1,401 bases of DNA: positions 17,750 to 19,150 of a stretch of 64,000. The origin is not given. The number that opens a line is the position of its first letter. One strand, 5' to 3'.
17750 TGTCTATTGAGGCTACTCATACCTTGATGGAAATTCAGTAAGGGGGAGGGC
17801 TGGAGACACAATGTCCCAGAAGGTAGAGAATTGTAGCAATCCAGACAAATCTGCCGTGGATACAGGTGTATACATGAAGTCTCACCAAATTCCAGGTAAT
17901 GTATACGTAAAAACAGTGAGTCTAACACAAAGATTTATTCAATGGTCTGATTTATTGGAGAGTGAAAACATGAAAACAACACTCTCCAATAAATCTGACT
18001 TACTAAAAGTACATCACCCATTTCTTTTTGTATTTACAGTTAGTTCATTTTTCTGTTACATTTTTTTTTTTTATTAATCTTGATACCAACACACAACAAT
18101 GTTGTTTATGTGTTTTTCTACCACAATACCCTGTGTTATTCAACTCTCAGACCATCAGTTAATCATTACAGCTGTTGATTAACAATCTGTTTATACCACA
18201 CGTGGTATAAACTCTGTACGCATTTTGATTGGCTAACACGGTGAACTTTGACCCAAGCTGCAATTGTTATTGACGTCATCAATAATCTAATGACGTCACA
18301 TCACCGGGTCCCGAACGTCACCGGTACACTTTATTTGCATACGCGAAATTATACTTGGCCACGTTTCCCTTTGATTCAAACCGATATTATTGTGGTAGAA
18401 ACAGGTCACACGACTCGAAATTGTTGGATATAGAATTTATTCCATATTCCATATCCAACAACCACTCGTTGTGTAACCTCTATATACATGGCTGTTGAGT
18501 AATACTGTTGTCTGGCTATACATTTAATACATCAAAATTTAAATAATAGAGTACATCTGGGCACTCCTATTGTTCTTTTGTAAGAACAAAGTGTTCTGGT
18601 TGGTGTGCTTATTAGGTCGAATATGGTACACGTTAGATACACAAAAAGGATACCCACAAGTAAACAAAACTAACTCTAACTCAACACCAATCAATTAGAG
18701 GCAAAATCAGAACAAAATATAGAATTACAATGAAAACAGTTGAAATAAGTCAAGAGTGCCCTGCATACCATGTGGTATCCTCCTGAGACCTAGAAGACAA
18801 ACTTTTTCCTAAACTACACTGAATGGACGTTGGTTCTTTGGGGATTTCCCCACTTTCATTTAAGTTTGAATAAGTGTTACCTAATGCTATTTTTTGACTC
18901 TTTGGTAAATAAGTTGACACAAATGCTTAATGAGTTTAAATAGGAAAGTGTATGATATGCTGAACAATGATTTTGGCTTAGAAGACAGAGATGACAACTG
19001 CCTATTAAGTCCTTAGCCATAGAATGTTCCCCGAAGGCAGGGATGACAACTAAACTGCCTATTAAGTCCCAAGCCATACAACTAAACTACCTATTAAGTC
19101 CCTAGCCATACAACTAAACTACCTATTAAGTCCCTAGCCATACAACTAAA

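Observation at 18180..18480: Intronic promoter-like motif cluster with a U1-snRNA-like fragment and a perfect hairpin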

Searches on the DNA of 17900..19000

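Call 9: search_rna_families(source=window, start=17900, end=19000, threshold=evalue, max_evalue=10, show_alignments=3)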
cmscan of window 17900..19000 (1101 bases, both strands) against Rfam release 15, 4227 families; matches with E-value up to 10: 19.
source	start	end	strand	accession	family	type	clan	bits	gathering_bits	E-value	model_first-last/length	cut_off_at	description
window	18388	18492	-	RF04087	MIR5565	Gene; miRNA;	-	33.9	80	2.1e-05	1-109/109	no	MIR5565 microRNA precursor family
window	18392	18488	+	RF04087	MIR5565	Gene; miRNA;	-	28.9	80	0.00062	1-109/109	no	MIR5565 microRNA precursor family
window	18400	18482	-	RF03845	mir-3327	Gene; miRNA;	-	23.5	85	0.17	1-89/89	no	mir-3327 microRNA precursor family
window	18418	18567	-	RF01476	rliF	Gene; sRNA;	-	22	60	0.4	1-220/220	no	Listeria sRNA rliF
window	18396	18486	-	RF04053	mir-95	Gene; miRNA;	-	20.9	67.5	0.4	1-79/79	no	mir-95 microRNA precursor family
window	17953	17991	-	RF00752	mir-14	Gene; miRNA;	-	20.1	53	0.25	1-63/63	no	mir-14 microRNA precursor family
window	17936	18009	-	RF04128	MIR8562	Gene; miRNA;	-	19.2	211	0.69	1-242/242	no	MIR8562 microRNA precursor family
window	18396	18486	+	RF04053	mir-95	Gene; miRNA;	-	19.1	67.5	1.2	1-79/79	no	mir-95 microRNA precursor family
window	17944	18000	+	RF04128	MIR8562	Gene; miRNA;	-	19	211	0.8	1-242/242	no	MIR8562 microRNA precursor family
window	18370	18457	-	RF01288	snoR31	Gene; snRNA; snoRNA; CD-box;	-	18.9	44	4.7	1-93/93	no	Small nucleolar RNA snoR31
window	18129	18203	-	RF04216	mir-509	Gene; miRNA;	CL00136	18.5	64.5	0.86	1-82/82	no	mir-509 microRNA precursor family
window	18419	18504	-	RF02351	psRNA14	Gene; sRNA;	-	17.5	60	6.7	1-84/84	no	Proteobacteria sRNA psRNA14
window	17944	18000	-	RF03879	mir-2831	Gene; miRNA;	-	16.2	90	5.8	1-75/75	no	mir-2831 microRNA precursor family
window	18547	18613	+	RF01413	miR-430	Gene; miRNA;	CL00096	16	47.3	9.8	1-70/70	no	miR-430 microRNA precursor family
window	17936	18002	-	RF03181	mir-2755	Gene; miRNA;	-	15.2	76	3.9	1-74/74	no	mir-2755 microRNA precursor family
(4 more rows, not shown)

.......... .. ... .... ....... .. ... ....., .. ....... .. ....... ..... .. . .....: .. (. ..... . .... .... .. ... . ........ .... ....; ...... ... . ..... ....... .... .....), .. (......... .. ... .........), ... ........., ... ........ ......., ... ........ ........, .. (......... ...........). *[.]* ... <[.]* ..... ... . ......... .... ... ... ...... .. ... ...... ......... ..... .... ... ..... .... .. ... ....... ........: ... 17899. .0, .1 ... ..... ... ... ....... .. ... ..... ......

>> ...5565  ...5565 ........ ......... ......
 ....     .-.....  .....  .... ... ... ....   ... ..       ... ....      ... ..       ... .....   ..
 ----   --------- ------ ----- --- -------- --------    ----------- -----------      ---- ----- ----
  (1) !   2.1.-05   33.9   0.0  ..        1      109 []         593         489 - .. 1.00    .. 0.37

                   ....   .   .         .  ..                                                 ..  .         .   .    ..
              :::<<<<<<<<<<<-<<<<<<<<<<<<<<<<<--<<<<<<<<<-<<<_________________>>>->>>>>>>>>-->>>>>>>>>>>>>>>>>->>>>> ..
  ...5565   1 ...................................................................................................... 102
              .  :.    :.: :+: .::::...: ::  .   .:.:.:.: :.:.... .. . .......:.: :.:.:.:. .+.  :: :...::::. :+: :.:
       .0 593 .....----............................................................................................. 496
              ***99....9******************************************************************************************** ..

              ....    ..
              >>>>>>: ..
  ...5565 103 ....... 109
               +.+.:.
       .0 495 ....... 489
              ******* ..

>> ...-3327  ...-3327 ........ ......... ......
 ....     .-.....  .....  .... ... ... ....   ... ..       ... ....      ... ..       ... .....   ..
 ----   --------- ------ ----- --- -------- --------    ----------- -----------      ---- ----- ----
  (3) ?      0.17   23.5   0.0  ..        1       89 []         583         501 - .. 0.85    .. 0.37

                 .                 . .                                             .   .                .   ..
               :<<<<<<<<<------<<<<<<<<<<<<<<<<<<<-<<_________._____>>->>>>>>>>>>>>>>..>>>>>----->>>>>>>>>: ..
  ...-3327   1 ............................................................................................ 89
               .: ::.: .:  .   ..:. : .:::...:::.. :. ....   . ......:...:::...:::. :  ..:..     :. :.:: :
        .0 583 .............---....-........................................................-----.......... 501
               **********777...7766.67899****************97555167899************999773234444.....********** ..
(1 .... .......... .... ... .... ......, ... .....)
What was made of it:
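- There are weak generic miRNA-model hits (call 9). The Rfam scores are far below gathering (33.9 against 80), to a plant family (call 9).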

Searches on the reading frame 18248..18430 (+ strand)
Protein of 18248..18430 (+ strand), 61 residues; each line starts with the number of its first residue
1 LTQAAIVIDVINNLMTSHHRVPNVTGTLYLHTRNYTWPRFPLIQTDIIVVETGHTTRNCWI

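Call 60: find_homologous_proteins(query=window:18248-18430:+, max_evalue=0.01)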
Query seq(61 aa): no candidate shares three 5-residue words with the query. No homologue found.
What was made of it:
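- Tried and rejected: A 61-aa pseudo-ORF from the block was used to fish for gene calls on other copies and found nothing (call 60).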
